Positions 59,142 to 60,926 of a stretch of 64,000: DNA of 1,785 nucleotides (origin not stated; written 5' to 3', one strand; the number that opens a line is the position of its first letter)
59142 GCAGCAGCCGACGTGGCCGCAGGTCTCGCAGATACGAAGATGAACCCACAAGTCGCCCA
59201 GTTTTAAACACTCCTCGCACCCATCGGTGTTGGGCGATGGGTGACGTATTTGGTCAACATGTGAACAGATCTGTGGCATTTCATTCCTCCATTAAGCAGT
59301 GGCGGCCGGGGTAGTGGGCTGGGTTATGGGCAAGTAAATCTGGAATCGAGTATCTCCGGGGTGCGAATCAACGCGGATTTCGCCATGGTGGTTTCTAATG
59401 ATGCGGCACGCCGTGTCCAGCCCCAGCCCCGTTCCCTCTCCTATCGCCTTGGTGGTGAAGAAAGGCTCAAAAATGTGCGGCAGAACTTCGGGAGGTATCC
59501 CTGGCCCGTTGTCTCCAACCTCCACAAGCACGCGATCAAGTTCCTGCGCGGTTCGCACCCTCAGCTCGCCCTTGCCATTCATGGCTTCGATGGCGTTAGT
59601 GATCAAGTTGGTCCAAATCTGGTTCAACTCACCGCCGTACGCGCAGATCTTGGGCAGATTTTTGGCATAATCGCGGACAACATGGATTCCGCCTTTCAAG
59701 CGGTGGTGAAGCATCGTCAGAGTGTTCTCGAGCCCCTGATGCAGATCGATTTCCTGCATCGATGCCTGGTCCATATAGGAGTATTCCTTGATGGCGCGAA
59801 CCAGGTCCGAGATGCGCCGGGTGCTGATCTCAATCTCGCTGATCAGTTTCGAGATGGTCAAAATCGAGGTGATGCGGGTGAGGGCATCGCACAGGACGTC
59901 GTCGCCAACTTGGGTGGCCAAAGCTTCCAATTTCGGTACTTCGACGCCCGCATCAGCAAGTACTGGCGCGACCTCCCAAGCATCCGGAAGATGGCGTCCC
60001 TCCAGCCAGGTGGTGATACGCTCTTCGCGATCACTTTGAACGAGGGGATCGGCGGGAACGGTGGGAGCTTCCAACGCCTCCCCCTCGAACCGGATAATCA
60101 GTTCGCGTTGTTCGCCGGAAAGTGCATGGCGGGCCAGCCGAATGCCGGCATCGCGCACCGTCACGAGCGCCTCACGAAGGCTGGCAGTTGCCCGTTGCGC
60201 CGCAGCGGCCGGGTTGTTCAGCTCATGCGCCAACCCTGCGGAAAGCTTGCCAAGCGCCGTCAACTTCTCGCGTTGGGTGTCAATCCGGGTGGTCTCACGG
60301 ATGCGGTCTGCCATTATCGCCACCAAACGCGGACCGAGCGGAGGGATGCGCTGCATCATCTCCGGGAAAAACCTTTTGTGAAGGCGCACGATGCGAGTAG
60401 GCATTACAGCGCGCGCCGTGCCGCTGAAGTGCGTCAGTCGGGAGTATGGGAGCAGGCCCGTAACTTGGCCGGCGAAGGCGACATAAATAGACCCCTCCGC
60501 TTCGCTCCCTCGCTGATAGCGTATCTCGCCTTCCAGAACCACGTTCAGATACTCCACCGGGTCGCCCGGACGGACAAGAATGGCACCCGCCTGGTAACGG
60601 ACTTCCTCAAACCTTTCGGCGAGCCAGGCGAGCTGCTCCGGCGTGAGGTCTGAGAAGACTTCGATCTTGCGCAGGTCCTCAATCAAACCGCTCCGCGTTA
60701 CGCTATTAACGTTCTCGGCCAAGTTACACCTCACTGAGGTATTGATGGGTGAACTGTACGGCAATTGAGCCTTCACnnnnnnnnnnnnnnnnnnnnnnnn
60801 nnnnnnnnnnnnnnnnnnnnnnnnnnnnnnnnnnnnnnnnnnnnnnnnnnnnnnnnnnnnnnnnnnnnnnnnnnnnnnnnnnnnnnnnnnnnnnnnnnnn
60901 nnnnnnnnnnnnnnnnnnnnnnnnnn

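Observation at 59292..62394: Cyclic-nucleotide-sensing histidine kinase paired with a receiver fused to a CxxC-less thioredoxin-reductase-like flavoprotein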

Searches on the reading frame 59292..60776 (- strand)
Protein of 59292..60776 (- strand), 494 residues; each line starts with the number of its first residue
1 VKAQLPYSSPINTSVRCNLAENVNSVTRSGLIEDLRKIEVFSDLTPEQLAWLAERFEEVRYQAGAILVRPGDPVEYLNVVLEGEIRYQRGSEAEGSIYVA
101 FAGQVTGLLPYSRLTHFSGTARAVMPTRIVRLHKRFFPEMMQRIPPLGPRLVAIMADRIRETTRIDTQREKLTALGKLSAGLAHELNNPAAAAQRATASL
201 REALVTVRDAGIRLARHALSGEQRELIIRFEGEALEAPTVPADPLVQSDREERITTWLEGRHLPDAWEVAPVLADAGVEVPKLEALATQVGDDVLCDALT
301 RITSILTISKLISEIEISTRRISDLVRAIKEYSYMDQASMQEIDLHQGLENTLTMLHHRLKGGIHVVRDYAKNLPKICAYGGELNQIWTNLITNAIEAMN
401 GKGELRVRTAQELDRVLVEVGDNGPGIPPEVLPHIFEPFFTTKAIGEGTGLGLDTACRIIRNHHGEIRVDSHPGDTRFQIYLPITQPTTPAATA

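Call 3: search_protein_families(library=pfam, proteins=[window:59292-60776:-], max_evalue=0.01)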
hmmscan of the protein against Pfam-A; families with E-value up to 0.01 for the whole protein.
window:59292-60776:- (494 aa): 4 families
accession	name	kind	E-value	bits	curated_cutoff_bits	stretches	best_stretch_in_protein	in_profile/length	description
PF02518.31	HATPase_c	-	8.1e-26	91.1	26.4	1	384-485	6-110/111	Histidine kinase-, DNA gyrase B-, and HSP90-like ATPase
PF00027.35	cNMP_binding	-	3e-09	37.1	27.5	1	59-143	2-88/89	Cyclic nucleotide-binding domain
PF14501.12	HATPase_c_5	-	0.00015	22.1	22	1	384-482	6-101/102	GHKL domain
PF00512.31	HisKA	-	0.0021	18.5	26.9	0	175-203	2-30/66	His Kinase A (phospho-acceptor) domain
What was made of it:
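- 59862..60164 (-): All-helical insertion of about 100 aa (residues 205-305) between the His184 helix and the second DHp helix. The HisKA Pfam match is only partial, at 18.5 bits (call 3).
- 59322..59627 (-): HATPase_c catalytic domain of the kinase. PF02518 at 91.1 bits (call 3).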

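Call 4: search_protein_families(library=ncbifam, proteins=[window:59292-60776:-], max_evalue=0.01)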
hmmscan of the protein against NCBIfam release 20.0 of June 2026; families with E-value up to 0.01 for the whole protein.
window:59292-60776:- (494 aa): 84 families (the best 25 are shown)
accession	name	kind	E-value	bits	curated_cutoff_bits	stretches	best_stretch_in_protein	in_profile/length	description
NF008468.0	PRK11360.1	equivalog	3e-47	161.3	646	2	311-486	433-610/616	two-component system sensor histidine kinase AtoS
NF038348.1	T2SS_HK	subfamily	1.8e-45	155.5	450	2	308-484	397-573/574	histidine kinase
NF052574.1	HisKinEspCMyxo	equivalog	7.4e-41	140.1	1200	1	316-488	464-641/785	serine histidine kinase EspC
NF010411.0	PRK13837.1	equivalog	2.7e-37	128.2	647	1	309-492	486-683/828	two-component system VirA-like sensor kinase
NF046026.1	HisKinCckACaul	equivalog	6.8e-37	126.9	1000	1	313-489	342-537/678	cell cycle histidine kinase CckA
NF007688.0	PRK10364.1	equivalog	2.2e-34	119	479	2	337-485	304-452/460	two-component system sensor histidine kinase ZraS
NF046020.1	HisKinCckABruc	equivalog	8.4e-32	109.9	1000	1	314-489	521-712/868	cell cycle histidine kinase CckA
NF052573.1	HisKinEspAMyxo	equivalog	4.3e-29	101.1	1400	1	299-482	419-609/755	serine histidine kinase EspA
NF047497.1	HK_LIC_12097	equivalog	6.2e-26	91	500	1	320-484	199-366/367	LIC_12097 family sensor histidine kinase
NF008293.1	PRK11073.1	equivalog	1.1e-25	90.7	240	1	342-485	196-348/349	nitrogen regulation protein NR(II)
NF047466.1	hybrid_RR_LvrB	exception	2.4e-24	86.2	500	1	309-484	188-376/377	hybrid histidine kinase/response regulator LvrB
TIGR02938.1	nifL_nitrog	equivalog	1.1e-23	83.6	242.45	1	334-473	337-482/494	nitrogen fixation negative regulator NifL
NF046044.1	PnpS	equivalog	1.1e-22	80.6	400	1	315-483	213-390/390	two-component system histidine kinase PnpS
NF006800.0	PRK09303.1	equivalog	2.7e-22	79.2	342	1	307-486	191-379/383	histidine kinase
NF053867.1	SprKinKinDBac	equivalog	6.4e-21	74.4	775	1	382-485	396-498/500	sporulation kinase KinD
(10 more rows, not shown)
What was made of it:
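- Closest known: Low-Mr thioredoxin reductase. Different: It falls below the equivalog cutoff (call 4).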

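Call 57: find_homologous_proteins(query=window:59292-60686:-, max_evalue=1e-10)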
Query window:59292-60686:- (464 aa): 8000 proteins with E <= 1e-10 among 8000 candidates; the best 120 are listed.
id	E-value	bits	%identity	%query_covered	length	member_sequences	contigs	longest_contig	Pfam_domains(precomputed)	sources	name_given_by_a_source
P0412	2.3e-290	981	95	99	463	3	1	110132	PF02518.32,PF00027.36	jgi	jgi:signal transduction histidine kinase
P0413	1.6e-244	830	78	100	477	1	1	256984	PF02518.32,PF00027.36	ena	-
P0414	3.4e-243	826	78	100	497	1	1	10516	PF02518.32,PF14501.13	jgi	jgi:signal transduction histidine kinase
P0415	3.4e-243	826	79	100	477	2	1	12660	PF02518.32,PF00027.36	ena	-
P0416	4.8e-243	825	78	100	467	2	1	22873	PF02518.32,PF00027.36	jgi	jgi:signal transduction histidine kinase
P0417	7.6e-242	821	77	100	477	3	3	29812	PF02518.32,PF00027.36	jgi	jgi:signal transduction histidine kinase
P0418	2.1e-241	820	78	100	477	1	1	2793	PF02518.32,PF00027.36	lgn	-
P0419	6.3e-241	818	78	100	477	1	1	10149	PF02518.32,PF00027.36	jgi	jgi:signal transduction histidine kinase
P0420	1.9e-240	816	78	100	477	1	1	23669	PF02518.32,PF00027.36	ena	-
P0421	2.8e-240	816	78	100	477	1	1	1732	PF02518.32,PF00027.36,PF14501.13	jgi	-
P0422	2.8e-240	816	79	100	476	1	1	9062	PF02518.32,PF00027.36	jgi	jgi:signal transduction histidine kinase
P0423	3.1e-240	816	78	100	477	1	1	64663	PF02518.32,PF00027.36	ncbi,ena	-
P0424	7.2e-240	815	78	100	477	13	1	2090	PF02518.32,PF00027.36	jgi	jgi:signal transduction histidine kinase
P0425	7.2e-240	815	78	98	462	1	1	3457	PF02518.32,PF00027.36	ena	-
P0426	1.6e-239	813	77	100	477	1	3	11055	PF02518.32,PF00027.36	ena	-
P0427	1.7e-239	813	76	100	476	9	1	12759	PF02518.32,PF00027.36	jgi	jgi:signal transduction histidine kinase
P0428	2.0e-239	813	76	99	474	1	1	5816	PF02518.32,PF00027.36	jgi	jgi:signal transduction histidine kinase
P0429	2.8e-239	813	79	100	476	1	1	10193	PF02518.32,PF00027.36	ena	-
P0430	3.1e-239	812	77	100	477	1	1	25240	PF02518.32,PF00027.36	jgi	-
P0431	3.8e-239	812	77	100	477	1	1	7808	PF02518.32,PF00027.36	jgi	jgi:signal transduction histidine kinase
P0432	5.1e-239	812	77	100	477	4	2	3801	PF02518.32,PF00027.36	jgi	jgi:signal transduction histidine kinase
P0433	7.6e-239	811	77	100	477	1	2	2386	PF02518.32,PF00027.36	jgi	jgi:signal transduction histidine kinase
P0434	1.4e-238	810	77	100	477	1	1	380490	PF02518.32,PF00027.36,PF14501.13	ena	-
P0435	2.0e-238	810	78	99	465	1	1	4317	PF02518.32,PF00027.36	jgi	jgi:signal transduction histidine kinase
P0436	2.2e-238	810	79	98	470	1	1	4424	PF02518.32,PF00027.36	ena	-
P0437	3.0e-238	809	78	100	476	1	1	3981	PF02518.32,PF00027.36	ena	-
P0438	5.4e-238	808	77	100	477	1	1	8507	PF02518.32,PF00027.36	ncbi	-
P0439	7.0e-238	808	76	100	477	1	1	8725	PF02518.32,PF00027.36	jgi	jgi:signal transduction histidine kinase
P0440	7.4e-238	808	75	100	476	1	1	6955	PF02518.32,PF00027.36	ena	-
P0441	7.5e-238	808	77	98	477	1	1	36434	PF02518.32,PF00027.36,PF14501.13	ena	-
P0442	7.5e-238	808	75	100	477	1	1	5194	PF02518.32,PF00027.36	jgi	-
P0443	7.9e-238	808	77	98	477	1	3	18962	PF02518.32,PF00027.36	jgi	jgi:signal transduction histidine kinase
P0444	1.0e-237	807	77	100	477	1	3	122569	PF02518.32,PF00027.36,PF14501.13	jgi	jgi:signal transduction histidine kinase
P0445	1.0e-237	807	77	100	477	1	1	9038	PF02518.32,PF00027.36,PF14501.13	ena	-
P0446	1.1e-237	807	77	100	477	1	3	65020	PF02518.32,PF00027.36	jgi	jgi:signal transduction histidine kinase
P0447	1.1e-237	807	77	100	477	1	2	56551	PF02518.32,PF00027.36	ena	-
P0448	1.5e-237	807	77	100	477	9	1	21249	PF02518.32,PF00027.36,PF14501.13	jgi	jgi:signal transduction histidine kinase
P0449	2.7e-237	806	78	100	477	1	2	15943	PF02518.32,PF00027.36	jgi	-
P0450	3.6e-237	806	77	100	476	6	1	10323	PF02518.32,PF00027.36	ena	-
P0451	9.1e-237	804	75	100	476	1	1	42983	PF02518.32,PF00027.36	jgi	jgi:signal transduction histidine kinase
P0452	1.8e-236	803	75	100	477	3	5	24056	PF02518.32,PF00027.36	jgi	jgi:signal transduction histidine kinase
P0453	1.9e-236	803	77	100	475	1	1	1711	PF02518.32,PF00027.36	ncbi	-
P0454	1.9e-236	803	77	100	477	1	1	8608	PF02518.32,PF00027.36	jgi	jgi:signal transduction histidine kinase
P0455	2.1e-236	803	76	100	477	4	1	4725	PF02518.32,PF00027.36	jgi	-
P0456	2.9e-236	803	75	100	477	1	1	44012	PF02518.32,PF00027.36,PF14501.13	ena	-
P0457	6.6e-236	801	76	100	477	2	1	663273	PF02518.32,PF00027.36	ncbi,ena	-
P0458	7.9e-236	801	75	100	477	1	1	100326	PF02518.32,PF00027.36,PF14501.13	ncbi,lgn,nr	ncbi:MAG TPA: ATP-binding protein [Terriglobia bacterium]|nr:ATP-binding protein [Terriglobia bacter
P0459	1.2e-235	801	78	98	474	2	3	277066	PF02518.32,PF00027.36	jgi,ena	jgi:signal transduction histidine kinase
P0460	1.3e-235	801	75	100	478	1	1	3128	PF02518.32,PF00027.36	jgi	jgi:signal transduction histidine kinase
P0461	1.4e-235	800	75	99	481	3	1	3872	PF02518.32,PF00027.36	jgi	-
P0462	1.5e-235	800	75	100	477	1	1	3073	PF02518.32,PF00027.36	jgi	-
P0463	1.6e-235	800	78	98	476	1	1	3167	PF02518.32,PF00027.36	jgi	jgi:signal transduction histidine kinase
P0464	1.9e-235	800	75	100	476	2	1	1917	PF02518.32,PF00027.36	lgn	-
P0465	2.3e-235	800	75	100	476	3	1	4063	PF02518.32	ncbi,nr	ncbi:MAG: ATP-binding protein [Acidobacteriota bacterium]|nr:ATP-binding protein [Acidobacteriota ba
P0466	2.5e-235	800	76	100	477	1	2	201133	PF02518.32,PF00027.36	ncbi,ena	-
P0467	3.8e-235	799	75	100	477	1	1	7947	PF02518.32,PF00027.36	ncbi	-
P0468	4.4e-235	799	75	100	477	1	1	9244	PF02518.32,PF00027.36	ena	-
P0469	6.4e-235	798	76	100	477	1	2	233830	PF02518.32,PF00027.36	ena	-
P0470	7.0e-235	798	75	100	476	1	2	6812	PF02518.32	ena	-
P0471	7.0e-235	798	75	100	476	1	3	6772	PF02518.32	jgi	jgi:signal transduction histidine kinase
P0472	7.5e-235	798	75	100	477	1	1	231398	PF02518.32,PF00027.36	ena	-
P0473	1.0e-234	798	76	100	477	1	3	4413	PF02518.32,PF00027.36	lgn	-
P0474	1.6e-234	797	76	100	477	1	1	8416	PF02518.32,PF00027.36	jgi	jgi:signal transduction histidine kinase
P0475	1.7e-234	797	75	100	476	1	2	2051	PF02518.32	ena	-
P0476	1.8e-234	797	75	100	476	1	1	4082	PF02518.32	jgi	jgi:signal transduction histidine kinase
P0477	2.1e-234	797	75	100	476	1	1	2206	PF02518.32,PF00027.36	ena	-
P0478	4.2e-234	796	75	100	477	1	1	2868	PF02518.32,PF00027.36,PF14501.13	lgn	-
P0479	5.3e-234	795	75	100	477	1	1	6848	PF02518.32,PF00027.36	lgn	-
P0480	6.2e-234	795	75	100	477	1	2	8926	PF02518.32,PF00027.36,PF14501.13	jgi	jgi:signal transduction histidine kinase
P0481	6.2e-234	795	75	100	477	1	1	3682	PF02518.32,PF00027.36,PF14501.13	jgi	-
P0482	8.6e-234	795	77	99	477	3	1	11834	PF02518.32,PF00027.36,PF14501.13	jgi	-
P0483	9.0e-234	794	75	100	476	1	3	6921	PF02518.32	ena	-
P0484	1.2e-233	794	76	100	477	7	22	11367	PF02518.32,PF00027.36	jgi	jgi:signal transduction histidine kinase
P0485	1.3e-233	794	75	100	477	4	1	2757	PF02518.32,PF00027.36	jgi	jgi:signal transduction histidine kinase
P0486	1.5e-233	794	74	100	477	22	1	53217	PF02518.32,PF00027.36,PF14501.13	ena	-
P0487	1.6e-233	794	75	100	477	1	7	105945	PF02518.32,PF00027.36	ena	-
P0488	1.6e-233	794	75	100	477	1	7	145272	PF02518.32,PF00027.36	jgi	jgi:signal transduction histidine kinase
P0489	1.7e-233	794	74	100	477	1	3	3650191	PF02518.32,PF00027.36,PF14501.13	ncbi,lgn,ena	-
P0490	2.7e-233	793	75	100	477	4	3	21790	PF02518.32,PF00027.36,PF14501.13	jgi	jgi:signal transduction histidine kinase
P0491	3.0e-233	793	74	100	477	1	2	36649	PF02518.32,PF00027.36,PF14501.13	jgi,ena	-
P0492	3.9e-233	792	74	99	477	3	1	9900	PF02518.32,PF00027.36,PF14501.13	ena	-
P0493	4.9e-233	792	76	100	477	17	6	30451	PF02518.32,PF00027.36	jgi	jgi:signal transduction histidine kinase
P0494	8.3e-233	791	76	100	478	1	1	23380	PF02518.32,PF00027.36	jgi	jgi:signal transduction histidine kinase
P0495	9.7e-233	791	74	100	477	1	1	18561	PF02518.32,PF00027.36,PF14501.13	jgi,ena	jgi:signal transduction histidine kinase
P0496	1.3e-232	791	74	100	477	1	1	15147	PF02518.32,PF00027.36,PF14501.13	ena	-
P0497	2.0e-232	790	76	98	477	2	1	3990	PF02518.32,PF00027.36,PF14501.13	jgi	jgi:signal transduction histidine kinase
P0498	2.0e-232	790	75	100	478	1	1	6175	PF02518.32,PF00027.36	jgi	jgi:signal transduction histidine kinase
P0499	2.0e-232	790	74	100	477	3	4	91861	PF02518.32,PF00027.36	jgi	jgi:signal transduction histidine kinase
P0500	2.7e-232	790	74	100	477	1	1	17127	PF02518.32,PF00027.36,PF14501.13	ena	-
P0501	6.6e-232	788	75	98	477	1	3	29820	PF02518.32,PF00027.36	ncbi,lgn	ncbi:MAG: ATP-binding protein [Terriglobia bacterium]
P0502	6.8e-232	788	75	100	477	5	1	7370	PF02518.32,PF00027.36,PF14501.13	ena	-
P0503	7.0e-232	788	74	100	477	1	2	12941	PF02518.32,PF00027.36,PF14501.13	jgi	jgi:signal transduction histidine kinase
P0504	7.5e-232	788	74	100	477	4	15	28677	PF02518.32,PF00027.36,PF14501.13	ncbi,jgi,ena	ncbi:MAG: ATP-binding protein [Terriglobia bacterium]|jgi:signal transduction histidine kinase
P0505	8.0e-232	788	76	100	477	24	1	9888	PF02518.32,PF00027.36,PF14501.13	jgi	-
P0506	1.8e-231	787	75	100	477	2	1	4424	PF02518.32,PF00027.36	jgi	jgi:signal transduction histidine kinase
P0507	2.3e-231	786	75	100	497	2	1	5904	PF02518.32,PF00027.36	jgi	jgi:signal transduction histidine kinase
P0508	2.5e-231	786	75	99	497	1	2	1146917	PF02518.32,PF00027.36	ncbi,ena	-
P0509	3.0e-231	786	74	100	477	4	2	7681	PF02518.32,PF00027.36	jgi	-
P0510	3.2e-231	786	76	99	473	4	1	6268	PF02518.32,PF00027.36,PF14501.13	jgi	jgi:signal transduction histidine kinase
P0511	6.1e-231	785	75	100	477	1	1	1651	PF02518.32,PF00027.36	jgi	-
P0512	7.1e-231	785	76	98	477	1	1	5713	PF02518.32,PF00027.36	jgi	jgi:signal transduction histidine kinase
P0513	1.1e-230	784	73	100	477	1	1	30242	PF02518.32,PF00027.36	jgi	jgi:signal transduction histidine kinase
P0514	1.2e-230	784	75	100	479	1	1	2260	PF02518.32,PF00027.36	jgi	jgi:signal transduction histidine kinase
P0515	1.2e-230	784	74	100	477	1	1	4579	PF02518.32,PF00027.36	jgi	jgi:signal transduction histidine kinase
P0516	2.3e-230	783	74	100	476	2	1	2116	PF02518.32,PF00027.36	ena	-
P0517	6.6e-230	782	72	100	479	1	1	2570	PF02518.32,PF00027.36,PF14501.13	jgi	jgi:signal transduction histidine kinase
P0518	8.5e-230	781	74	100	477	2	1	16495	PF02518.32,PF00027.36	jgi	-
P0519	1.5e-229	781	76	98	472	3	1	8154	PF02518.32,PF00027.36,PF14501.13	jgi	jgi:signal transduction histidine kinase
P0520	2.3e-229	780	75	100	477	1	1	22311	PF02518.32,PF00027.36,PF14501.13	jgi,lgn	jgi:signal transduction histidine kinase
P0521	2.7e-229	780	75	100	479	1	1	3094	PF02518.32,PF00027.36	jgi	jgi:signal transduction histidine kinase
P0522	2.7e-229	780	76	100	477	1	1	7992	PF02518.32,PF00027.36,PF14501.13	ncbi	-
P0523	4.7e-229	779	74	99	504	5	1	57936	PF02518.32,PF00027.36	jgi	-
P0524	9.9e-229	778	74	99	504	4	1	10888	PF02518.32,PF00027.36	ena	-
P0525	1.0e-228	778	73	100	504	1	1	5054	PF02518.32,PF00027.36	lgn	-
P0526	1.2e-228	778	75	99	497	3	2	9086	PF02518.32,PF00027.36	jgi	-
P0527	1.3e-228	777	75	98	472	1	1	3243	PF02518.32,PF00027.36,PF14501.13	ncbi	-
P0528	1.5e-228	777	78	94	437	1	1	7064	PF02518.32,PF00027.36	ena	-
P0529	1.8e-228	777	74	98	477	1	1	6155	PF02518.32,PF00027.36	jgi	jgi:signal transduction histidine kinase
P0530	2.2e-228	777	74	98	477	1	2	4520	PF02518.32,PF00027.36,PF14501.13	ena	-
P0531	5.5e-228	775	74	100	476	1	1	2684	PF02518.32,PF00027.36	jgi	jgi:signal transduction histidine kinase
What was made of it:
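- Checked: Gene callers give 463-477 aa for close relatives (call 57).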

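Call 65: predict_structure(alignment_id=A3)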
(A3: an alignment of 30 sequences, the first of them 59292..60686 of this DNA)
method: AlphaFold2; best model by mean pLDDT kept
length: 464 residues; sequences in the alignment: 30
mean_pLDDT: 69.0   pTM: 0.36
mean pLDDT of the five models: 69.0, 65.8, 63.4, 59.9, 55.9
residues with pLDDT >= 90: 26; 70-90: 236; 50-70: 117; < 50: 85
segments of 3 or more residues with pLDDT < 50: 80-83, 127-163, 183-187, 208-212, 295-308, 414-420, 457-464
pLDDT, mean of each block of 10 residues (from residue 1): 87 90 93 86 82 80 61 71 62 89 86 78 56 38 40 39 50 53 52 67 58 66 84 73 78 80 70 66 57 45 42 78 79 83 75 72 77 84 82 79 67 44 66 78 85 60 34
secondary structure, 60 per line:
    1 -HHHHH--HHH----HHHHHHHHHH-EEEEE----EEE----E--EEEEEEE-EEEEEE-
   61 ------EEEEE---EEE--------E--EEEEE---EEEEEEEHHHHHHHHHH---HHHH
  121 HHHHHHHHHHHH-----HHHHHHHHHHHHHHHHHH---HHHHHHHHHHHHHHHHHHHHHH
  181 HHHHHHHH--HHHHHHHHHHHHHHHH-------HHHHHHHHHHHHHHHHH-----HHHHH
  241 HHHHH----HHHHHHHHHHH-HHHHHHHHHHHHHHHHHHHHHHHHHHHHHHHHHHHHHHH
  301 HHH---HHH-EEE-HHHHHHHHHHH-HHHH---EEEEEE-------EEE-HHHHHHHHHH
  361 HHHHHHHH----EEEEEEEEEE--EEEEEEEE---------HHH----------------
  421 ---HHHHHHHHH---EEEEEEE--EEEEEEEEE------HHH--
elements in order: H2-6 H16-25 E27-31 E36-38 E46-52 E54-59 E67-71 E75-77 E89-93 E97-103 H104-113 H117-132 H138-155 H159-188 H191-206 H214-230 H236-245 H250-260 H262-303 E311-313 H315-325 H327-330 E334-339 E347-349 H351-368 E373-382 E385-392 H424-432 E436-442 E445-453
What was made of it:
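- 59862..60164 (-): The AF2 model shows helices (call 65).
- On HisKA-type histidine kinase: A helical insertion of about 100 aa splits the hairpin (calls 3, 65).
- On Cyclic-nucleotide-binding domain (PF00027): The AF2 model shows a beta-barrel (call 65).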

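Call 67: fold_search(model_id=the predicted structure, library=pdb)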
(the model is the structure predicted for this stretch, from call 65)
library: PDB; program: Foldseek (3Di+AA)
matches with E <= 10: 1666; with E <= 0.001: 943
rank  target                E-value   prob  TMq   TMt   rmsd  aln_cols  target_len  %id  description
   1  9jfj_A                6.7e-14  1.00  0.31  0.60  18.1       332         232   24  Crystal structure of the cytoplasmic domain of ZraS in ADP-bound form (released 2025-03-26)
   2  9jfj_B                7.1e-14  1.00  0.34  0.65  16.9       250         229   25  Crystal structure of the cytoplasmic domain of ZraS in ADP-bound form (released 2025-03-26)
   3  9jfj_D                7.5e-14  1.00  0.33  0.63  16.8       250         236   25  Crystal structure of the cytoplasmic domain of ZraS in ADP-bound form (released 2025-03-26)
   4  8vc9_F                1.6e-13  1.00  0.32  0.39  25.4       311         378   23  Hybrid response regulator LvrB from Leptospira / phosphorylated REC form (released 2024-12-18)
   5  8vc9_A                1.8e-13  1.00  0.35  0.42  26.4       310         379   21  Hybrid response regulator LvrB from Leptospira / phosphorylated REC form (released 2024-12-18)
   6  9jfj_C                3.4e-13  1.00  0.31  0.61  18.9       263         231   25  Crystal structure of the cytoplasmic domain of ZraS in ADP-bound form (released 2025-03-26)
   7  5idj                  3.5e-13  1.00  0.31  0.57  17.5       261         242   29  Bifunctional histidine kinase CckA (domains DHp-CA) in complex with ADP/Mg2+ (released 2016-10-05)
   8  8vc9_C                3.9e-13  1.00  0.32  0.39  25.6       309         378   23  Hybrid response regulator LvrB from Leptospira / phosphorylated REC form (released 2024-12-18)
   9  8vc9_E                5.7e-13  1.00  0.31  0.38  26.2       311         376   22  Hybrid response regulator LvrB from Leptospira / phosphorylated REC form (released 2024-12-18)
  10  8vc9_D                6.7e-13  1.00  0.33  0.41  28.4       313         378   22  Hybrid response regulator LvrB from Leptospira / phosphorylated REC form (released 2024-12-18)
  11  8vc9_B                6.7e-13  1.00  0.31  0.38  26.3       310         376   22  Hybrid response regulator LvrB from Leptospira / phosphorylated REC form (released 2024-12-18)
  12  5idm_B                9.3e-13  1.00  0.29  0.73   2.7       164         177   35  Bifunctional histidine kinase CckA (domain, CA) in complex with c-di-GMP and AMPPNP/Mg2+ (released 2016-10-05)
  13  5idm_A                1.4e-12  1.00  0.29  0.73   2.7       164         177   36  Bifunctional histidine kinase CckA (domain, CA) in complex with c-di-GMP and AMPPNP/Mg2+ (released 2016-10-05)
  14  5c93_B                1.6e-12  1.00  0.30  0.61  22.9       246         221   20  Histidine kinase with ATP (released 2016-07-27)
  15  6azr_A                2.3e-12  1.00  0.29  0.55  18.8       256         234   20  Crystal structure of the T264A HK853cp-BeF3-RR468 complex (released 2017-12-27)
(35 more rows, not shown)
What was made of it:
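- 59322..59627 (-): Foldseek hits are ZraS, CckA and HK853 (call 67).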
